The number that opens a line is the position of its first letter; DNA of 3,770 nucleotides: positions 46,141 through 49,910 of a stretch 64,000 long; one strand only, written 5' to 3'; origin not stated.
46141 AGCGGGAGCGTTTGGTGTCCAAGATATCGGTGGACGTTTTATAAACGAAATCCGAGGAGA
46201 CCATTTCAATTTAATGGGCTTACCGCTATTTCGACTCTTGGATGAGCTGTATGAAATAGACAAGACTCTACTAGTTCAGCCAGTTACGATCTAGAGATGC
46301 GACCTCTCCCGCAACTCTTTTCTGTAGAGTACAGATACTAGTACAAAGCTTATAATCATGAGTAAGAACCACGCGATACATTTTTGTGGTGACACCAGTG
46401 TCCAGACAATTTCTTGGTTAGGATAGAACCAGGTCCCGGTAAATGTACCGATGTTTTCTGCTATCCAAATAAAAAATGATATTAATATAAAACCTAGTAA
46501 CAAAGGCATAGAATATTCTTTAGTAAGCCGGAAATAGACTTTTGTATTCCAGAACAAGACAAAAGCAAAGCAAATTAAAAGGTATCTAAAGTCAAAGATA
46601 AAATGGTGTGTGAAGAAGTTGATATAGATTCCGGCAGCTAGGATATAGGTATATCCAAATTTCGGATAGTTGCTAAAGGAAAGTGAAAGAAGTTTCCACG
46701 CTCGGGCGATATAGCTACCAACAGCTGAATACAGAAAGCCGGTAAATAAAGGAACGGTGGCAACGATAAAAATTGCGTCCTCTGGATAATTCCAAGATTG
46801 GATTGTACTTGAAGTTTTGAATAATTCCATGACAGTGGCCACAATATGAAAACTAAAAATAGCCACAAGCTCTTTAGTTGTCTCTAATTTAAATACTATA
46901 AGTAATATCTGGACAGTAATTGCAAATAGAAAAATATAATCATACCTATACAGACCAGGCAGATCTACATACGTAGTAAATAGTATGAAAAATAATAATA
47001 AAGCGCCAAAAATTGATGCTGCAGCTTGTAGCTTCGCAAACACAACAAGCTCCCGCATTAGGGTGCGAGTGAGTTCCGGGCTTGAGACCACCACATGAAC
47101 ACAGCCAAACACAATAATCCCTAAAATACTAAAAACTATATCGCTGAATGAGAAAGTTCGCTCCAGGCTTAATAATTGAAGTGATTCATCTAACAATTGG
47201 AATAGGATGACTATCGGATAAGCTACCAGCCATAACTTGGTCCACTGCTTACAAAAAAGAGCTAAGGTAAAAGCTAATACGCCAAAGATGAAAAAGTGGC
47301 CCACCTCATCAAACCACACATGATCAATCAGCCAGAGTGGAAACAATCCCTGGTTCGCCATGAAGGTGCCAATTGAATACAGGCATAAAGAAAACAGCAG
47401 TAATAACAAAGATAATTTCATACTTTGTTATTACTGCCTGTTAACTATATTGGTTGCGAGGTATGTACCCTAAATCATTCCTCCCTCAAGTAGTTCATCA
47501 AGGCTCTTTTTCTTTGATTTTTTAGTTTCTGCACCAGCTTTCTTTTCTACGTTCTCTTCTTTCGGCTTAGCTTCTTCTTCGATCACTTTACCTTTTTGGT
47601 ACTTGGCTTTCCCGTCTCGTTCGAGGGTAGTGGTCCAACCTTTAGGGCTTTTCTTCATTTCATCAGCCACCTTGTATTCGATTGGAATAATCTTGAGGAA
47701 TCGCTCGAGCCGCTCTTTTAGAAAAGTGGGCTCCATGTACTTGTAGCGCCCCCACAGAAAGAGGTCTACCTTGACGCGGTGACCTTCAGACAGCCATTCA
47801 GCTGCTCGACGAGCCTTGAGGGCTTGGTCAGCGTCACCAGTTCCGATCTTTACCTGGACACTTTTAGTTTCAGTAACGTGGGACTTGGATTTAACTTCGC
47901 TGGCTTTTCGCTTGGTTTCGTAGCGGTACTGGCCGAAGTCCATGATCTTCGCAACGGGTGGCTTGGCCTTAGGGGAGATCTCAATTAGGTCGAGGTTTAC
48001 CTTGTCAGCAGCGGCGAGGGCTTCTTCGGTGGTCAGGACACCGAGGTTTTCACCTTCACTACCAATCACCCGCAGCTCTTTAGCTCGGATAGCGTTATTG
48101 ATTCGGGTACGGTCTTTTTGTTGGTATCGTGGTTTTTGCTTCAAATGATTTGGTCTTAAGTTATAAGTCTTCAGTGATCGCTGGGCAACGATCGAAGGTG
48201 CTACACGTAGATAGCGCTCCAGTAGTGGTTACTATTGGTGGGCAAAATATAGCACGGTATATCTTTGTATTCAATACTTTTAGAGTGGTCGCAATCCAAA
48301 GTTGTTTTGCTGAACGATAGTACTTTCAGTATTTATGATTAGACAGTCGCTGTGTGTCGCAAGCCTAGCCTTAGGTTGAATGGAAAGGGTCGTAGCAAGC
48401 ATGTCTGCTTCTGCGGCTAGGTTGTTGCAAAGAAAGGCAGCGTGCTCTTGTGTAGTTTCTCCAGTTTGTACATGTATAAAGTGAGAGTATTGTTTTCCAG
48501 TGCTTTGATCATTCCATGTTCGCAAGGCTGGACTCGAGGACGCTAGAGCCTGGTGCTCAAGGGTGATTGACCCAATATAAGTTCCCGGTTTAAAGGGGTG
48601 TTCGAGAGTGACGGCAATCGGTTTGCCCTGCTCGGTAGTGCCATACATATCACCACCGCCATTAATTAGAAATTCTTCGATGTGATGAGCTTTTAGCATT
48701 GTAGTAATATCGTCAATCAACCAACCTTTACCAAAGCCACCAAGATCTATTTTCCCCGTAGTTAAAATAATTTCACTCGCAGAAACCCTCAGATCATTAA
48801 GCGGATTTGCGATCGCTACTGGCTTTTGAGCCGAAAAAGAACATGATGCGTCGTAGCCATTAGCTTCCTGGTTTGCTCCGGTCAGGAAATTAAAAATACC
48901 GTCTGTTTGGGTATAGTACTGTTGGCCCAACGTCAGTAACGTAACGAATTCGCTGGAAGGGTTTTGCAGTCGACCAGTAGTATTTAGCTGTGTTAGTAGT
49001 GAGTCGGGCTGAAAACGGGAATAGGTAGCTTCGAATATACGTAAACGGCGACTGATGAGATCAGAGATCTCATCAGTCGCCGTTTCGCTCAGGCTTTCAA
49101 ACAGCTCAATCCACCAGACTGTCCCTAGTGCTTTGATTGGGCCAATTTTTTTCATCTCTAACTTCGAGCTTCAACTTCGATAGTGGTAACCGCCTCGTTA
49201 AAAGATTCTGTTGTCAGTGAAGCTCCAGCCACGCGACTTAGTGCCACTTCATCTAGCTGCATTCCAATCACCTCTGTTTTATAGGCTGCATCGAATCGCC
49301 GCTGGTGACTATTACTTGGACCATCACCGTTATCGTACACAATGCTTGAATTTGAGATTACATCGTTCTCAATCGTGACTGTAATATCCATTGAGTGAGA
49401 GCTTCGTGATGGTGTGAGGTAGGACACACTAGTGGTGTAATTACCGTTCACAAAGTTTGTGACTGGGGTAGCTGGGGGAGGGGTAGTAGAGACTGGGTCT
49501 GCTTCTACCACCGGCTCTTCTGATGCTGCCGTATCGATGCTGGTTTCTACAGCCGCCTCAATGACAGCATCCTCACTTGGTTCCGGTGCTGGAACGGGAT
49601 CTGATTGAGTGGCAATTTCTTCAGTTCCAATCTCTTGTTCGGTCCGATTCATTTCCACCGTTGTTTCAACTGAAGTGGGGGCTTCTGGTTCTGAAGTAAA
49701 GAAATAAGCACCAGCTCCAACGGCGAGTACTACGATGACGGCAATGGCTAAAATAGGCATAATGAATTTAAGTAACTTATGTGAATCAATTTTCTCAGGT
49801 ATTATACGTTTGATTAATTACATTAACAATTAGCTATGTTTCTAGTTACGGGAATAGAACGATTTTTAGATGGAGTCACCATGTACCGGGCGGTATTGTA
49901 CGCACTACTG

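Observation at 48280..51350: Compact flavin module: ApbE flavin transferase, TM-anchored FMN-binding protein, and a membrane-embedded FNR-like reductase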

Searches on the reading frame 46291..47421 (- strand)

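Call 3: search_protein_families(library=pfam, proteins=[window:46291-47421:-], max_evalue=0.01)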
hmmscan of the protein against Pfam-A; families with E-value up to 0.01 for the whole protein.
window:46291-47421:- (376 aa): 2 families
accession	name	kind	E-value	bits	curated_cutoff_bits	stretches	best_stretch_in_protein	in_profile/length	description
PF05675.17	DUF817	-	7.4e-86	288.1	25.9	1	124-359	1-237/237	Protein of unknown function (DUF817)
PF04892.17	VanZ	-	1.3e-05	26.3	30.1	1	28-104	38-117/126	VanZ like family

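Call 4: search_protein_families(library=ncbifam, proteins=[window:46291-47421:-], max_evalue=0.01)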
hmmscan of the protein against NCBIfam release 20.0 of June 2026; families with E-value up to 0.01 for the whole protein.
window:46291-47421:- (376 aa): 1 family
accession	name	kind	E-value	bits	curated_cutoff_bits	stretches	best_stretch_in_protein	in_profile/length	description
NF037970.1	vanZ_1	subfamily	3.1e-06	27.8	20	1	37-101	41-108/109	VanZ family protein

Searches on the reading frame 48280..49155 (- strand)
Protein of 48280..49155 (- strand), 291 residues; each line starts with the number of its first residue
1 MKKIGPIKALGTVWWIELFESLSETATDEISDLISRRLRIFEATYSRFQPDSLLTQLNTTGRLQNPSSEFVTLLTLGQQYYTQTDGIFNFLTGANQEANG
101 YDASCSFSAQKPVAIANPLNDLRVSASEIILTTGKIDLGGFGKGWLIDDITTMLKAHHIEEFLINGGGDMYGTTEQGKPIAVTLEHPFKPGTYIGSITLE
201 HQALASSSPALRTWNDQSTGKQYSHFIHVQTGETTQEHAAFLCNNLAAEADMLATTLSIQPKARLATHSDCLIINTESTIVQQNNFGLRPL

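Call 3: search_protein_families(library=pfam, proteins=[window:48280-49155:-], max_evalue=0.01)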
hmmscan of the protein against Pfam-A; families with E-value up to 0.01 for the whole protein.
window:48280-49155:- (291 aa): 1 family
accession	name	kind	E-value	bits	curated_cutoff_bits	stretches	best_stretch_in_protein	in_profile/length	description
PF02424.20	ApbE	-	2.1e-37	129.5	25.6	1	10-263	1-249/266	ApbE family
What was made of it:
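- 48280..49155 (-): apbE: FAD:protein FMN transferase, 291 aa, leaderless. The ApbE domain starts at about residue 2-10. Motifs: ALGT 9-12, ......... 137-145, GGGD 166-169, YSHFIH 223-228, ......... 248-256. Pfam ApbE 129.5 bits (call 3).
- Checked: ApbE: 48280..49155 (-), 291 aa, Pfam ApbE E=2e-37 (call 3).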

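Call 4: search_protein_families(library=ncbifam, proteins=[window:48280-49155:-], max_evalue=0.01)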
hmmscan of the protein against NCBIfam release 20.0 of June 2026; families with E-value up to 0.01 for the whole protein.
window:48280-49155:- (291 aa): 1 family
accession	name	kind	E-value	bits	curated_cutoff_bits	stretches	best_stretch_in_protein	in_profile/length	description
NF007774.0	PRK10461.1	equivalog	2.7e-09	36.4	498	1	136-259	181-307/351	FAD:protein FMN transferase ApbE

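Call 51: search_solved_structures(query=window:48280-49155:-, max_evalue=0.001, show_alignments=3)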
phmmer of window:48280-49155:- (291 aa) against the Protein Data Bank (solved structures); distinct sequences matched with E-value up to 0.001: 8.
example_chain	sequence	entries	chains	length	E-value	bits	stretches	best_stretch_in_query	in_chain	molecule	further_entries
4xgw_A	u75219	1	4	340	6.8e-07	32.1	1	8-258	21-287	FAD:protein FMN transferase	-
2o18_A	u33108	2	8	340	2.5e-06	30.3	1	8-258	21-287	Thiamine biosynthesis lipoprotein apbE | FAD:protein FMN transferase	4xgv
3pnd_A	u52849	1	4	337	2.8e-06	30.1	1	8-240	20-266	Thiamine biosynthesis lipoprotein ApbE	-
6nxi_A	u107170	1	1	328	5.9e-06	29.1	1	136-264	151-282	FAD:protein FMN transferase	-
7esa_A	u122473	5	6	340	1.4e-05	27.8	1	72-237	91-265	FAD:protein FMN transferase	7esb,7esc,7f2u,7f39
4xgx_A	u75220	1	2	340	1.6e-05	27.6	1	9-258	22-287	FAD:protein FMN transferase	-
5mgy_H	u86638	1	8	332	6.3e-05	25.7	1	133-262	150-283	FAD:protein FMN transferase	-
6nxj_A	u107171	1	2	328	0.00015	24.5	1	136-264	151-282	FAD:protein FMN transferase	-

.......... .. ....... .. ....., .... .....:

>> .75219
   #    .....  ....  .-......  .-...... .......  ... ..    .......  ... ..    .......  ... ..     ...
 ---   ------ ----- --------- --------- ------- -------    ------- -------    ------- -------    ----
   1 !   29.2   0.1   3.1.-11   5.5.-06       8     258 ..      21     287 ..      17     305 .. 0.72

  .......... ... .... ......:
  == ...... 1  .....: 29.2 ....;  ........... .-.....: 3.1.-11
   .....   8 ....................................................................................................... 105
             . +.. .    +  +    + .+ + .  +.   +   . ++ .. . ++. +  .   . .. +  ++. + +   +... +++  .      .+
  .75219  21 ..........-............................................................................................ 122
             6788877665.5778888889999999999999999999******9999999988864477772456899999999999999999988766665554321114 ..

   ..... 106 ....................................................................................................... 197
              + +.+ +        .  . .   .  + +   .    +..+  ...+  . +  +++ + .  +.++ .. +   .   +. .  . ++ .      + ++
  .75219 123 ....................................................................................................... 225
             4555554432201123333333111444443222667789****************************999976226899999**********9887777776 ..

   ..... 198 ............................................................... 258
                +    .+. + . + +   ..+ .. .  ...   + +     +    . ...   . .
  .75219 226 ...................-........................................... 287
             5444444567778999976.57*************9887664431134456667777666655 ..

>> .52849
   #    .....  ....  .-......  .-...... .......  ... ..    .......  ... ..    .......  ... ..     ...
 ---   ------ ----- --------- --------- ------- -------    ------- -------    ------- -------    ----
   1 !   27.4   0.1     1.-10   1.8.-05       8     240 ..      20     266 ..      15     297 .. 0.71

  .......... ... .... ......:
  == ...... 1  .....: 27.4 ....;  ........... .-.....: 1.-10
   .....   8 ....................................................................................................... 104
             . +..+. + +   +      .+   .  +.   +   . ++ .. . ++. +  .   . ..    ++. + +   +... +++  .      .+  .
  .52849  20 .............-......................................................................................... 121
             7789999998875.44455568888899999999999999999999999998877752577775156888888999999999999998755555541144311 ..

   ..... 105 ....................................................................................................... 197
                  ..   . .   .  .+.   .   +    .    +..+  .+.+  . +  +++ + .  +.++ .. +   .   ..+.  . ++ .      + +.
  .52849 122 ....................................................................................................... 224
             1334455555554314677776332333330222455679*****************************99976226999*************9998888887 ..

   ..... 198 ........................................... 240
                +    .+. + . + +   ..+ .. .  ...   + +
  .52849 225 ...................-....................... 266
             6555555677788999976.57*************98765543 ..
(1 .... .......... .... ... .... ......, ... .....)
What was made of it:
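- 48280..49155 (-): Aligns to E. coli, S. enterica and V. cholerae ApbE structures with these motifs retained (call 51).
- On ApbE FAD:protein FMN transferase (PF02424): Alignment to 2O18/4XGV, 3PND and 6NXI retains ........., GGD, S-H and EAD (call 51).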

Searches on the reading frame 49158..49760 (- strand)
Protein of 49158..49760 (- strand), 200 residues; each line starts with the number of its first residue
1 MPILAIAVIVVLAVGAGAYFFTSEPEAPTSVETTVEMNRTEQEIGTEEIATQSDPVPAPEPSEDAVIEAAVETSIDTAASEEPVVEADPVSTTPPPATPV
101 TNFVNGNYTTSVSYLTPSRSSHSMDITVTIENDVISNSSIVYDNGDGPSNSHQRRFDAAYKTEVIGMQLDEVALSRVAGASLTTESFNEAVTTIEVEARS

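Call 3: search_protein_families(library=pfam, proteins=[window:49158-49760:-], max_evalue=0.01)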
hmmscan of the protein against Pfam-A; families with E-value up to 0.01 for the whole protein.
window:49158-49760:- (200 aa): 0 families

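Call 4: search_protein_families(library=ncbifam, proteins=[window:49158-49760:-], max_evalue=0.01)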
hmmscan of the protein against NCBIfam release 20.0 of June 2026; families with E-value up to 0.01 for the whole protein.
window:49158-49760:- (200 aa): 1 family
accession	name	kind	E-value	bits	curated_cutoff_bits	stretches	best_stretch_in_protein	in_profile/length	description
NF033761.1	gliding_GltJ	equivalog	0.003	16.7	450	1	6-101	377-471/671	adventurous gliding motility protein GltJ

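Call 5: search_protein_families(library=pfam, proteins=[window:49158-49760:-], max_evalue=10)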
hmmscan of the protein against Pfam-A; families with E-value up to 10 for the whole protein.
window:49158-49760:- (200 aa): 3 families
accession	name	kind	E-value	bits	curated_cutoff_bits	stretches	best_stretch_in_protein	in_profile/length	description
PF14221.11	DUF4330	-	0.15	12.6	27.6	1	4-68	20-93/167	Domain of unknown function (DUF4330)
PF10003.15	DUF2244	-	0.44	10.7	27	1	156-198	57-99/138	Integral membrane protein (DUF2244)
PF16058.10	Mucin-like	-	2.4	9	28.7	1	90-127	36-72/94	Mucin-like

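Call 24: find_homologous_proteins(query=window:49158-49760:-, max_evalue=0.001)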
Query window:49158-49760:- (200 aa): 12 proteins with E <= 0.001 among 505 candidates.
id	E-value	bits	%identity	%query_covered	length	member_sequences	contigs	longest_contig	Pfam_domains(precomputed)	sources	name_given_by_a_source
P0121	8.9e-117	405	100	100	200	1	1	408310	-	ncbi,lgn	-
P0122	2.6e-53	198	54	100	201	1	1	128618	-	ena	-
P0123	5.0e-49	184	47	91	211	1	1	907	-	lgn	-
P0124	2.4e-28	117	43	99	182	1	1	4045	-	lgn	-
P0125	3.6e-28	117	39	99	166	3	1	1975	-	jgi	-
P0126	5.9e-28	116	39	91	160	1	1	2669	-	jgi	jgi:hypothetical protein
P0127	6.1e-28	116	42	99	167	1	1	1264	-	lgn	-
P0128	1.1e-26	112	38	98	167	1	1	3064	-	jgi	jgi:hypothetical protein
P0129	1.6e-26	111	38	99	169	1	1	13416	-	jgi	jgi:hypothetical protein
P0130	5.3e-26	109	37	99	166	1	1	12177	-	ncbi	-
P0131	7.0e-26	109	38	99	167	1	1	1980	-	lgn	-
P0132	3.5e-24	104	38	99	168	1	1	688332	-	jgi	jgi:hypothetical protein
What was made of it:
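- Tried and rejected: Word-indexed homologue search with the 200-aa protein: only 12 hits, none annotated (call 24).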
